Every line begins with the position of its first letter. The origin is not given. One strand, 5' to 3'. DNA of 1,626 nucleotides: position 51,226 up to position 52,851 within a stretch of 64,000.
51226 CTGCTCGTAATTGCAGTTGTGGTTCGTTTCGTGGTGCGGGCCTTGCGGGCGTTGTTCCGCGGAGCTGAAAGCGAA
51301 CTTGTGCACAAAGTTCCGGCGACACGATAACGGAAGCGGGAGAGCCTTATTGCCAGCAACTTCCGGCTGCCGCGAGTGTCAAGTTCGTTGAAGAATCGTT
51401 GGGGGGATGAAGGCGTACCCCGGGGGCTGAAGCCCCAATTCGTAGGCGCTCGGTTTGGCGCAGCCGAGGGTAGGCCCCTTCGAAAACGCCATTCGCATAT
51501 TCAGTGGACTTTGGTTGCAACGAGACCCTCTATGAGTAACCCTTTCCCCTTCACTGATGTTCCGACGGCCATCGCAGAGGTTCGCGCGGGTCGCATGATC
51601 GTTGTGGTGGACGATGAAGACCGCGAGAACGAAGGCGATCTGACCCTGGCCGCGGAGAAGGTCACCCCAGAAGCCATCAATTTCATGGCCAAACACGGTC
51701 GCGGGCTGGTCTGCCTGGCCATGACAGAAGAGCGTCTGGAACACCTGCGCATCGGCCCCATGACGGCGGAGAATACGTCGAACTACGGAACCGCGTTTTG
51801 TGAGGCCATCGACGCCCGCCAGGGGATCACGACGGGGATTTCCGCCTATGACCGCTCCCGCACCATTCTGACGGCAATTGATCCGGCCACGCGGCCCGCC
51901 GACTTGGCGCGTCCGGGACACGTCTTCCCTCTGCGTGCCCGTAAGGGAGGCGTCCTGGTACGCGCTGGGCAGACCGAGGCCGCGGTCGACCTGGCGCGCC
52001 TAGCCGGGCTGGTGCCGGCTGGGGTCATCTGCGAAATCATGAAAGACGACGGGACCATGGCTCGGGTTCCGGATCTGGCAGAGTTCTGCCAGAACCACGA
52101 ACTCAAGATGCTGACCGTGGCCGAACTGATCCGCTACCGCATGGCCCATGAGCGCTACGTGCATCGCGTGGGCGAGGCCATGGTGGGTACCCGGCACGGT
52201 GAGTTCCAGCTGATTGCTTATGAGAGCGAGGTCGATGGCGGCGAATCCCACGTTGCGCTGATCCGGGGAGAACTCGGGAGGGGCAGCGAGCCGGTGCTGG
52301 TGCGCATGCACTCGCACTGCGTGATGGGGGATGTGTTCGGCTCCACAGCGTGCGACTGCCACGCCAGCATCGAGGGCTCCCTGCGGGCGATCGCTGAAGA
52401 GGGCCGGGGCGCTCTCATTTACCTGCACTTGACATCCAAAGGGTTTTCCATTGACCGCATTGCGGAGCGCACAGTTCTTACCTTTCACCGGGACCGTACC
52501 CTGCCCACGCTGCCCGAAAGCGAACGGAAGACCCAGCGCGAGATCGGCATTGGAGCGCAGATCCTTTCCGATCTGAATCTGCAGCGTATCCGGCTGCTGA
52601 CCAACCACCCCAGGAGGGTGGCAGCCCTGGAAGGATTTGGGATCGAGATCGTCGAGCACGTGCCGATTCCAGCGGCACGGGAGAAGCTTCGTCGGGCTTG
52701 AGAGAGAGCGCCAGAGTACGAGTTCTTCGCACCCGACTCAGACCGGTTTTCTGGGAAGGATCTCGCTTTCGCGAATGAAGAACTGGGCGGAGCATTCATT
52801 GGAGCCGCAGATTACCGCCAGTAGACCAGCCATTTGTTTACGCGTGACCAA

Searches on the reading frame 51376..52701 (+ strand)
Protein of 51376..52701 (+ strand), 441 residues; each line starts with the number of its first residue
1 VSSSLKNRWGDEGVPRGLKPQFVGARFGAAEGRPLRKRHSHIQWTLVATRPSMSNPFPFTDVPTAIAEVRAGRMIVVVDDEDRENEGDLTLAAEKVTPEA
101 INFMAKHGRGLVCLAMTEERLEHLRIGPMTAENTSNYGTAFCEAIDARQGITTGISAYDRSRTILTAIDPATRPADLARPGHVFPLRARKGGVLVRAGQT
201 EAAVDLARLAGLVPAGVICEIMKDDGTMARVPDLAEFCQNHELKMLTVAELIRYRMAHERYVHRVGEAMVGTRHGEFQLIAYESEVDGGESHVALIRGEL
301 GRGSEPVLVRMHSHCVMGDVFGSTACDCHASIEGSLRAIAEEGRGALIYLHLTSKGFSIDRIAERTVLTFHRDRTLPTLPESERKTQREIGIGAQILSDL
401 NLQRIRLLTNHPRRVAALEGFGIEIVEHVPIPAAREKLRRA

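Call 24: search_protein_families(library=pfam, proteins=[window:51376-52701:+], max_evalue=0.001)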
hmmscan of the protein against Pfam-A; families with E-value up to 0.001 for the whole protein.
window:51376-52701:+ (441 aa): 2 families
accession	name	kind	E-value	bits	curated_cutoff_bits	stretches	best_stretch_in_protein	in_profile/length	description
PF00926.24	DHBP_synthase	-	6.1e-85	284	26.4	1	64-254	2-191/191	3,4-dihydroxy-2-butanone 4-phosphate synthase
PF00925.25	GTP_cyclohydro2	-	9.9e-47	159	23.3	1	264-430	2-165/165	GTP cyclohydrolase II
